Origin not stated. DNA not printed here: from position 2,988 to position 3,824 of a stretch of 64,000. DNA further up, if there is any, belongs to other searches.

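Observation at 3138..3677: Phage-encoded SpoT/Mesh1-type (p)ppGpp hydrolase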

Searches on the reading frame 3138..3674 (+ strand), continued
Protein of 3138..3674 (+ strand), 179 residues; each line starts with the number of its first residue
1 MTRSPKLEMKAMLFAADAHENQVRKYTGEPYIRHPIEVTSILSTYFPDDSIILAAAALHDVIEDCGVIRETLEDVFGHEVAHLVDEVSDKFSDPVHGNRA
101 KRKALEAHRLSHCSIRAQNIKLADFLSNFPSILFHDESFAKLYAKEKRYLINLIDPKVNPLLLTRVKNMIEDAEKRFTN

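Call 41: fold_search(model_id=the predicted structure, library=pdb)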
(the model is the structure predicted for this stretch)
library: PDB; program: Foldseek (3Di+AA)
matches with E <= 10: 217; with E <= 0.001: 43
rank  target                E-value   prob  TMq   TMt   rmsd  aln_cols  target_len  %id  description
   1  3nqw_A                7.1e-08  1.00  0.84  0.85   2.7       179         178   30  A metazoan ortholog of SpoT hydrolyzes ppGpp and plays a role in starvation responses (released 2010-09-08)
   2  9chy_A                1.6e-07  1.00  0.84  0.84   1.8       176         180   30  Crystal structure of the human MESH1 (D66K)-PAPS complex (released 2025-12-10)
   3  5vxa_A                1.6e-07  1.00  0.84  0.84   1.8       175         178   30  Structure of the human Mesh1-NADPH complex (released 2018-05-23)
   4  3nr1_A                2.1e-07  1.00  0.83  0.84   2.0       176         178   31  A metazoan ortholog of SpoT hydrolyzes ppGpp and plays a role in starvation responses (released 2010-09-08)
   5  9chy_B                2.5e-07  1.00  0.84  0.84   1.8       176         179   30  Crystal structure of the human MESH1 (D66K)-PAPS complex (released 2025-12-10)
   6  6yvc_B                3.1e-06  1.00  0.78  0.80   3.1       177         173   25  Crystal structure of the small alarmone hydrolase (SAH) of Pseudomonas aeruginosa (released 2021-05-12)
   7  7qod_A                4.5e-06  1.00  0.84  0.79   2.7       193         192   29  Native structure of a small alarmone hydrolase (RelH) from Corynebacterium glutamicum (released 2022-07-13)
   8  7qoe                  5.4e-06  1.00  0.76  0.73   2.6       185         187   26  Structure of a small alarmone hydrolase from Leptospira levettii (released 2022-07-13)
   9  6yvc_D                5.9e-06  1.00  0.78  0.81   2.8       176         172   23  Crystal structure of the small alarmone hydrolase (SAH) of Pseudomonas aeruginosa (released 2021-05-12)
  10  7qoc_A                6.5e-06  1.00  0.81  0.75   3.0       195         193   29  Se-Met derivative structure of a small alarmone hydrolase (RelH) from Corynebacterium glutamicum (released 2022-07-13)
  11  6yvc_C                6.8e-06  1.00  0.78  0.79   3.2       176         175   23  Crystal structure of the small alarmone hydrolase (SAH) of Pseudomonas aeruginosa (released 2021-05-12)
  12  7qod_B                7.1e-06  1.00  0.79  0.78   3.1       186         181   28  Native structure of a small alarmone hydrolase (RelH) from Corynebacterium glutamicum (released 2022-07-13)
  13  8acu_A                8.6e-06  1.00  0.63  0.35   5.5       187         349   33  Structure of Bacillus subtilis Rel in complex with DarB (released 2023-07-19)
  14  6yvc_A                1.2e-05  1.00  0.79  0.81   3.5       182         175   24  Crystal structure of the small alarmone hydrolase (SAH) of Pseudomonas aeruginosa (released 2021-05-12)
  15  7qoc_B                1.2e-05  1.00  0.80  0.77   2.9       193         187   29  Se-Met derivative structure of a small alarmone hydrolase (RelH) from Corynebacterium glutamicum (released 2022-07-13)
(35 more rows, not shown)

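Call 42: fold_search(model_id=the predicted structure, library=viral)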
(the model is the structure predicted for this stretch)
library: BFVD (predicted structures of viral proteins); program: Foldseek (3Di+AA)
matches with E <= 10: 163; with E <= 0.001: 19
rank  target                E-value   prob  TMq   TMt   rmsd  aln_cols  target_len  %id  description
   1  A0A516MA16            2.5e-12  1.00  0.93  0.76   1.2       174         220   40  (no name in the UniProt tables at hand)
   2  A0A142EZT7            1.2e-11  1.00  0.86  0.77   2.1       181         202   44  (no name in the UniProt tables at hand)
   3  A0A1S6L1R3            1.4e-10  1.00  0.90  0.60   2.4       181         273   35  (no name in the UniProt tables at hand)
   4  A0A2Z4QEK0            2.2e-09  1.00  0.87  0.69   1.5       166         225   32  HD/PDEase domain-containing protein [Erwinia phage vB_EamM_Alexandra]
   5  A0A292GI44            4.9e-09  1.00  0.86  0.74   2.5       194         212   27  (no name in the UniProt tables at hand)
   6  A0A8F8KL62            2.3e-08  1.00  0.82  0.74   2.7       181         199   31  (P)ppGpp synthetase/hydrolase [Clandestinovirus]
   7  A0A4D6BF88            2.1e-07  1.00  0.88  0.79   2.0       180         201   23  (no name in the UniProt tables at hand)
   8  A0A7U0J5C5            4.1e-07  1.00  0.87  0.68   2.7       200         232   25  Guanosine-3',5'-bis(Diphosphate) 3'-pyrophosphohydrolase / GTP pyrophosphokinase, (P)ppGpp synthetase II [Klebsiella phage vB_KpM_FBKp24]
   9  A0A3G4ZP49            6.3e-06  1.00  0.83  0.48   2.0       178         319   28  HD domain-containing protein [Terrestrivirus sp.]
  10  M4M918                2.7e-05  1.00  0.62  0.76   3.7       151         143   26  (no name in the UniProt tables at hand)
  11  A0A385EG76            6.3e-05  1.00  0.77  0.54   3.5       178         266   28  HD/PDEase domain protein [Caulobacter phage CcrSC]
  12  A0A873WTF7            9.6e-05  1.00  0.75  0.65   3.2       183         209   23  Uncharacterized protein [Providencia phage PSTCR5]
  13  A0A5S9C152            9.6e-05  1.00  0.64  0.66   3.6       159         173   19  Phosphohydrolase [Tenacibaculum phage PTm1]
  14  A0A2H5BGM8            2.6e-04  1.00  0.65  0.75   3.0       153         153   20  HD domain-containing protein [Vibrio phage Ceto]
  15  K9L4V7                2.6e-04  1.00  0.65  0.30   7.7       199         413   23  Uncharacterized protein [Pectobacterium phage phiTE]
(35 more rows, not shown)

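Call 43: get_annotated_region(hit=H10, flank=2500)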
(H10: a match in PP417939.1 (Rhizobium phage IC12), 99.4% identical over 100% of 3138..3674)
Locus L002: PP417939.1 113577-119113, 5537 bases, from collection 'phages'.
description: Rhizobium phage IC12, complete genome.
organism: Rhizobium phage IC12 (NCBI taxid 3122945)
taxonomy: Viruses
host: Agrobacterium radiobacter M13 (synonym: Rhizobium radiobacter); source: wastewater; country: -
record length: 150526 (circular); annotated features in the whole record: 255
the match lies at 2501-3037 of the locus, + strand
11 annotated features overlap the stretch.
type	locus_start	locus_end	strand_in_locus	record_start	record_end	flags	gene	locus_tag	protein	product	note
CDS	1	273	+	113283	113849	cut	-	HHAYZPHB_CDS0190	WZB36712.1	hypothetical protein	-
CDS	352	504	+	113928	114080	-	-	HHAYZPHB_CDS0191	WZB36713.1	hypothetical protein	-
CDS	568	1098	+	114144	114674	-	-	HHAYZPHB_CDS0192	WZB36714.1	hypothetical protein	-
CDS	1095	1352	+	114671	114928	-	-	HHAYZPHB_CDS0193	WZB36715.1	hypothetical protein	-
CDS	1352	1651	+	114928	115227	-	-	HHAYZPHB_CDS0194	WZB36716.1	hypothetical protein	-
CDS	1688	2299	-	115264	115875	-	-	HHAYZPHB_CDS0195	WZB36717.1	hypothetical protein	-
CDS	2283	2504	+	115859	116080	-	-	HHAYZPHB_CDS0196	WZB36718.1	hypothetical protein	-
CDS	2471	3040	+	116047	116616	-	-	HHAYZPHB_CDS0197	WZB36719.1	phosphohydrolase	-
CDS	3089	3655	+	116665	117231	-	-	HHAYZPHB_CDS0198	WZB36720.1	hypothetical protein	-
CDS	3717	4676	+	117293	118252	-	-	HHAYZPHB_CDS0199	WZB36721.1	single strand DNA binding protein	RNA and nucleotide metabolism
CDS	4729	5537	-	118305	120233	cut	-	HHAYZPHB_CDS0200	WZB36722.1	hypothetical protein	-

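Call 44: get_annotated_region(hit=H13, flank=4000)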
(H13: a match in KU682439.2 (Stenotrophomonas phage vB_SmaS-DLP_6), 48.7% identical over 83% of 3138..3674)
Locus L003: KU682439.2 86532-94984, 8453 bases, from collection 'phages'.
description: Stenotrophomonas phage vB_SmaS-DLP_6, complete genome.
organism: Stenotrophomonas phage vB_SmaS-DLP_6 (NCBI taxid 1651816)
taxonomy: Viruses; Duplodnaviria; Heunggongvirae; Uroviricota; Caudoviricetes
host: Stenotrophomonas maltophilia D1571; source: soil; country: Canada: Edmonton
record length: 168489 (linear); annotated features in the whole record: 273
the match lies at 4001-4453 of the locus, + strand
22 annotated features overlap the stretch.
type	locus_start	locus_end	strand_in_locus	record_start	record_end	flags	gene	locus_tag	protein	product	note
CDS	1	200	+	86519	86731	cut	-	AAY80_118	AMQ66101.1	hypothetical protein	-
CDS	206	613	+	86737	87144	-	-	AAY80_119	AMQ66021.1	hypothetical protein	-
CDS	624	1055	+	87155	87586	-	-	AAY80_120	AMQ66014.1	hypothetical protein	-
CDS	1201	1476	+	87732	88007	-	-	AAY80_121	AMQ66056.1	hypothetical protein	-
CDS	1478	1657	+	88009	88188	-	-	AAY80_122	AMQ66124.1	hypothetical protein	-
CDS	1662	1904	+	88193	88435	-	-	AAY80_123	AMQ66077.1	hypothetical protein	-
CDS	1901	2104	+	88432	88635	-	-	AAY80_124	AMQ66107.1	hypothetical protein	-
CDS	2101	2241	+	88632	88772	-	-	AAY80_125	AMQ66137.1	hypothetical protein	-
CDS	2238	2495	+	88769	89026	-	-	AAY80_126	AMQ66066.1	hypothetical protein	-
CDS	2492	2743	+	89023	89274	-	-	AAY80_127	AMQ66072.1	hypothetical protein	-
CDS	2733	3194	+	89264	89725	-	-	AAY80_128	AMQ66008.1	hypothetical protein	-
CDS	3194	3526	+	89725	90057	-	-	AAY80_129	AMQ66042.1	hypothetical protein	-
CDS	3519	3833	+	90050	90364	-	-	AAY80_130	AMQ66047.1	hypothetical protein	-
CDS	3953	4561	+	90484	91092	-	-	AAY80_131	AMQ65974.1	guanosine-3',5'-bis(diphosphate) 3'-pyrophosphohydrolase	-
CDS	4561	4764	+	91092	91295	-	-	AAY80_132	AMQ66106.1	hypothetical protein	-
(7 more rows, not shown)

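Call 45: search_dna_similar(query=window:3138-3674:+, collection=phages, mode=protein, max_rows=60, rows=spread, max_evalue=0.001)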
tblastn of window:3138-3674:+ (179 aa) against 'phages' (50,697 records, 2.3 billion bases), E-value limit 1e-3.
Records with a match: 359; places in all: 362; records where one place covers at least 80% of the query: 136.
Best place of each record, by identity: >=99% 4; 95-99% 2; <60% 353.
By first word of the organism name: Pseudomonas 71; Erwinia 50; Klebsiella 37; Caulobacter 25; Bacteriophage 19; Salmonella 18; Serratia 16; Rhizobium 14; Bacillus 12; Escherichia 8; and 32 more.
By host as written in the record: - 48; Erwinia amylovora 41; Pseudomonas aeruginosa 23; Klebsiella pneumoniae 21; Caulobacter vibrioides CB15 8; Pseudomonas aeruginosa PAO1 8; Listeria monocytogenes 7; Klebsiella pneumoniae K23 7; and 113 more.
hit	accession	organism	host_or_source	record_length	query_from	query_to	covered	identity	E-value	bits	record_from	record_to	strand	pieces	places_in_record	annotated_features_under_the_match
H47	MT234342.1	Agrobacterium phage OLIVR5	Rhizogenic Agrobacterium biovar 1 ...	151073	1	179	100%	100.0%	1e-116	368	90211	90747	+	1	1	bifunctional (p)ppGpp synthetase/guanosine-3',5'-bis(diphosphate) ... | ssDNA binding protein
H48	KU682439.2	Stenotrophomonas phage vB_SmaS-DLP_6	Stenotrophomonas maltophilia D1571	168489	6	154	83%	48.7%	9e-33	128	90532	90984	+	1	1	guanosine-3',5'-bis(diphosphate) 3'-pyrophosphohydrolase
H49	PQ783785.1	Escherichia phage PDP46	Escherichia coli HS(pFamp)R (ATCC ...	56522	14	179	93%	39.3%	1e-23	102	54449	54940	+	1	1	RelA/SpoT family (p)ppGpp synthetase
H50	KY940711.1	Bradyrhizobium phage BDU-MI-1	Bradyrhizobium diazoefficiens USDA110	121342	1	155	87%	41.7%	2e-22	99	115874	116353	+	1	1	GTP pyrophosphokinase | hypothetical protein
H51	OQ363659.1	Pseudomonas phage D6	Pseudomonas syringae pv. tomato str. ...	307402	10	158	83%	41.4%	1e-21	96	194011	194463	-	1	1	HD domain-containing protein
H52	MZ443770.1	Erwinia phage pEa_SNUABM_3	Erwinia amylovora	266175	11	175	92%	37.4%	6e-18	86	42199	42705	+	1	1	hypothetical protein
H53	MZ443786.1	Erwinia phage pEa_SNUABM_2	Erwinia amylovora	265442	5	175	96%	35.8%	3e-19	90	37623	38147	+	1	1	hypothetical protein (x2)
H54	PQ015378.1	Pseudomonas phage RVTF4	Pseudomonas sp.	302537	8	176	94%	35.7%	2e-20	93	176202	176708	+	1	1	phosphohydrolase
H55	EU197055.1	Pseudomonas phage 201phi2-1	-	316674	10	147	77%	42.0%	4e-19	89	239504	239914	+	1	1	putative polyphosphate hydrolase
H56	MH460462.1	Dickeya phage vB_DsoM_JA33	Dickeya solani MK10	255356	5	171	93%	34.5%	6e-21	94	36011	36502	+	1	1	putative bifunctional (p)ppGpp synthetase/guanosine-3' 5'-bis ...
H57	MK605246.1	Nodularia phage vB_NspS-kac68v162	Nodularia spumigena kac68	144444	7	169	91%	35.1%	4e-15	78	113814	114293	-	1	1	HD domain-containing protein | hypothetical protein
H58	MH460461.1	Dickeya phage vB_DsoM_JA29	Dickeya solani MK10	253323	5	171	93%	34.1%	1e-20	94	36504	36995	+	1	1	hypothetical protein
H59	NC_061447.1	Erwinia phage pEa_SNUABM_33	Erwinia amylovora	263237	11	153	80%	39.2%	4e-18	86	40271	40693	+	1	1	metal-dependent phosphohydrolase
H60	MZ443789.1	Erwinia phage pEa_SNUABM_36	Erwinia amylovora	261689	5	153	83%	36.9%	1e-15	79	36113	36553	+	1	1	hypothetical protein (x2)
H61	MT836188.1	Bacteriophage sp.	human fecal samples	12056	10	172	91%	33.3%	5e-14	75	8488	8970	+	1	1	record has no annotation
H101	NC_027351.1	Salmonella phage SSE121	Baltimore Harbor water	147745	4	67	36%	44.6%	4e-4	46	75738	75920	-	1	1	metal-dependent phosphohydrolase | thymidylate kinase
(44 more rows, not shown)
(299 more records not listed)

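Call 46: get_annotated_region(hit=H101, flank=700)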
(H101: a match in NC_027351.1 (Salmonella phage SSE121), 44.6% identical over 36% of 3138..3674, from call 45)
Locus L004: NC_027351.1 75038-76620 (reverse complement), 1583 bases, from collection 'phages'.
description: Salmonella phage SSE-121, complete genome.
organism: Salmonella phage SSE121 (NCBI taxid 1204529)
taxonomy: Viruses; Duplodnaviria; Heunggongvirae; Uroviricota; Caudoviricetes; Vequintavirinae; Seunavirus; Seunavirus SSE121
host: -; source: Baltimore Harbor water; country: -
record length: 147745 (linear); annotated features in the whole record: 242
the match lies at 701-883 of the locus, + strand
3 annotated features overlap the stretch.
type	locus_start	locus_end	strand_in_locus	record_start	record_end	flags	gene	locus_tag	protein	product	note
CDS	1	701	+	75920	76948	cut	-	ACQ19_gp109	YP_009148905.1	thymidylate kinase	-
CDS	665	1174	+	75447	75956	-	-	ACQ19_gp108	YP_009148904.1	metal-dependent phosphohydrolase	-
CDS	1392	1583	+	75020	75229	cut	-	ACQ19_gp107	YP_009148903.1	hypothetical protein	-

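Call 52: search_protein_families(library=phrogs, proteins=[L004:665-1171:+, L003:3953-4558:+], max_evalue=0.00001)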
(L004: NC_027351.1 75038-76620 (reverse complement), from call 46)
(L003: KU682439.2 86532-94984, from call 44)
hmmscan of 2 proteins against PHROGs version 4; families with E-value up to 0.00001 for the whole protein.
L004:665-1171:+ (169 aa): 5 families
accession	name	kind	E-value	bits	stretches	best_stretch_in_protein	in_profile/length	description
phrog_990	-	other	4.6e-68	231.1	1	3-164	140-302/374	metal-dependent phosphohydrolase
phrog_30929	-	unknown function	2e-48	166.4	1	11-162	231-383/413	-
phrog_37235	-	other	3.3e-25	89.6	1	78-162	6-90/118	metal-dependent phosphohydrolase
phrog_32047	-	other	1.1e-08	35.7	1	18-128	26-145/301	phosphohydrolase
phrog_15275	-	unknown function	6.8e-07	30.2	1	20-151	32-172/223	-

L003:3953-4558:+ (202 aa): 3 families
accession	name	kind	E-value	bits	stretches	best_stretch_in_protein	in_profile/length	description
phrog_990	-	other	2.2e-41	143.3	1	5-176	141-304/374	metal-dependent phosphohydrolase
phrog_32047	-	other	1.1e-17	65.3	1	17-169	22-197/301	phosphohydrolase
phrog_15275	-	unknown function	6.1e-06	27.1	1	19-147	30-153/223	-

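Call 55: get_annotated_region(hit=H11, flank=1800)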
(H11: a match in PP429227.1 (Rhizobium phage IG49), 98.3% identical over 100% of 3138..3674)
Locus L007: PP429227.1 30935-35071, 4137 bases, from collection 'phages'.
description: Rhizobium phage IG49, complete genome.
organism: Rhizobium phage IG49 (NCBI taxid 3129228)
taxonomy: Viruses; Duplodnaviria; Heunggongvirae; Uroviricota; Caudoviricetes
host: Agrobacterium radiobacter PL17; source: wastewater; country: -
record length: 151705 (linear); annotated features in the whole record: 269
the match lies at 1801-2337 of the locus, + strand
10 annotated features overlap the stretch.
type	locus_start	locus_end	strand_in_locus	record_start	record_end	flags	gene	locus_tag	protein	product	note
CDS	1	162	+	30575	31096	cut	-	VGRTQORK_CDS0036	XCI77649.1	hypothetical protein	-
CDS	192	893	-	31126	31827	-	-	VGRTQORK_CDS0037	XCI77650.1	HNH endonuclease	RNA and nucleotide metabolism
CDS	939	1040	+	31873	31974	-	-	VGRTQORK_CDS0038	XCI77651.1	hypothetical protein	-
CDS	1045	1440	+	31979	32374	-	-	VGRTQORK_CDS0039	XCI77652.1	hypothetical protein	-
CDS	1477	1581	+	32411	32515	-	-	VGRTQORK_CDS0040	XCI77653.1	hypothetical protein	-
CDS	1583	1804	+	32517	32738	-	-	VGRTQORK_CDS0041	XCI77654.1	hypothetical protein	-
CDS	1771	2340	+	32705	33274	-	-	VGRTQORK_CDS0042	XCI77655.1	phosphohydrolase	-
CDS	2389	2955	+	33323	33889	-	-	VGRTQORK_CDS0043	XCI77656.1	hypothetical protein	-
CDS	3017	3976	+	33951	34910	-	-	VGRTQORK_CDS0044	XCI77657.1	single strand DNA binding protein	RNA and nucleotide metabolism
CDS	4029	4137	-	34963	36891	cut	-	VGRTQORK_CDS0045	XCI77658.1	hypothetical protein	-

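Call 56: get_annotated_region(hit=H12, flank=1800)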
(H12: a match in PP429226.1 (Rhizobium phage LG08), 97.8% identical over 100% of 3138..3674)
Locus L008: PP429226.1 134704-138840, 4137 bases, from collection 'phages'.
description: Rhizobium phage LG08, complete genome.
organism: Rhizobium phage LG08 (NCBI taxid 3129229)
taxonomy: Viruses; Duplodnaviria; Heunggongvirae; Uroviricota; Caudoviricetes
host: Agrobacterium radiobacter PL13; source: wastewater; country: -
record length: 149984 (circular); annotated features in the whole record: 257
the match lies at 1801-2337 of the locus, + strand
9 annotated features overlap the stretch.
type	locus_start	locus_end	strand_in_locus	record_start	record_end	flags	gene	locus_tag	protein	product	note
CDS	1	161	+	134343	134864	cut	-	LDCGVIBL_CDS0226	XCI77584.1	hypothetical protein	-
CDS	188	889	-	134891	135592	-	-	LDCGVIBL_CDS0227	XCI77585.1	HNH endonuclease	RNA and nucleotide metabolism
CDS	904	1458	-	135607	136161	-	-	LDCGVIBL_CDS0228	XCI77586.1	hypothetical protein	-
CDS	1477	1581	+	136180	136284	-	-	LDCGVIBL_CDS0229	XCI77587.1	hypothetical protein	-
CDS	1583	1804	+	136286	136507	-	-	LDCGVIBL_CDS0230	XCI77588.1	hypothetical protein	-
CDS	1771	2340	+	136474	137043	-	-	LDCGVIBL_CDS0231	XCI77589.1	phosphohydrolase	-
CDS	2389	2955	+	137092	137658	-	-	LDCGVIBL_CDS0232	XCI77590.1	hypothetical protein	-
CDS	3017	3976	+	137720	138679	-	-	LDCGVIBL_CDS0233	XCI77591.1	single strand DNA binding protein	RNA and nucleotide metabolism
CDS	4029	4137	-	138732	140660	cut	-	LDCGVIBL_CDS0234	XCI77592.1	hypothetical protein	-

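Call 62: search_protein_families(library=padloc, proteins=[window:3138-3674:+], max_evalue=0.01)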
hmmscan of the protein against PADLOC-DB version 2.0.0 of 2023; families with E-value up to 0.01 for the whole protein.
window:3138-3674:+ (179 aa): 0 families

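Call 63: find_encoding_contigs(protein=P0010, flank=5000, max_places=2)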
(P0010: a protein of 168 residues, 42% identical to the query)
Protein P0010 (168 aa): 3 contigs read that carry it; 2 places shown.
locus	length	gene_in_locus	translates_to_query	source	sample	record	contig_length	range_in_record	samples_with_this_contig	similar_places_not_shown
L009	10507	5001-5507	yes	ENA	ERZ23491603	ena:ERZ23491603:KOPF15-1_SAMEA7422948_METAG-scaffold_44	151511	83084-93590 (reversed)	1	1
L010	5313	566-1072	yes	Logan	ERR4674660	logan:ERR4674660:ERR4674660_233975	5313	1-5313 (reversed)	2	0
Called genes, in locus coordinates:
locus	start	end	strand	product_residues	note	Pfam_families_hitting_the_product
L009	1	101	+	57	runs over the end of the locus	-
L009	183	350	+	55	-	-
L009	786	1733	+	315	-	-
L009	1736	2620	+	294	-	-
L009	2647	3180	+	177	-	PF16473:Rv2179c-like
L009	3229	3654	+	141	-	-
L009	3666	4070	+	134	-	PF06035:Peptidase_C93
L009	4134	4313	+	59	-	-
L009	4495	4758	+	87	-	-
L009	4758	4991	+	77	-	-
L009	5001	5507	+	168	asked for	PF13328:HD_4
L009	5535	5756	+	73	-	-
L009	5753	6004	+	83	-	PF10902:WYL_2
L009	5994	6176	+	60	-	-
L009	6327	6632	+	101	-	-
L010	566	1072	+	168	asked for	PF13328:HD_4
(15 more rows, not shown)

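Call 64: find_encoding_contigs(protein=P0005, flank=5000, max_places=2)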
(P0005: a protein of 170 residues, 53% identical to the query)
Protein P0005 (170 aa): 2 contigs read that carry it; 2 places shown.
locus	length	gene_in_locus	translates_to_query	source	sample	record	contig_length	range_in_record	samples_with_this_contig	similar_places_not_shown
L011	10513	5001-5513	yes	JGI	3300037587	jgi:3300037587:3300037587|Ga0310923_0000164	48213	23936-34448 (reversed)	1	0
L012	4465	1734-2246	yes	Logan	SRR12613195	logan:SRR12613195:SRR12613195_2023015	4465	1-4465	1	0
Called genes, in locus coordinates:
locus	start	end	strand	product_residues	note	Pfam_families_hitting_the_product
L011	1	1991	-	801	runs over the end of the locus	-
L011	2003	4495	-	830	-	-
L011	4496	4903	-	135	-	PF00877:NLPC_P60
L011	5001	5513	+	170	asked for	PF13328:HD_4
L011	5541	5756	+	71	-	-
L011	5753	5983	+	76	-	-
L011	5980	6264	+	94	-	PF27050:Phage_P22_Y8K6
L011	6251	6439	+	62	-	-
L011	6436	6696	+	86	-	-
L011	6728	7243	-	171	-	-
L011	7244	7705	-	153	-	-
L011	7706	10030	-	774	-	-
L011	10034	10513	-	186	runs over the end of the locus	PF19759:DUF6246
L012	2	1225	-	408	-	?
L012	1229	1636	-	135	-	PF00877:NLPC_P60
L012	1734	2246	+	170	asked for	PF13328:HD_4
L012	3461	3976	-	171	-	-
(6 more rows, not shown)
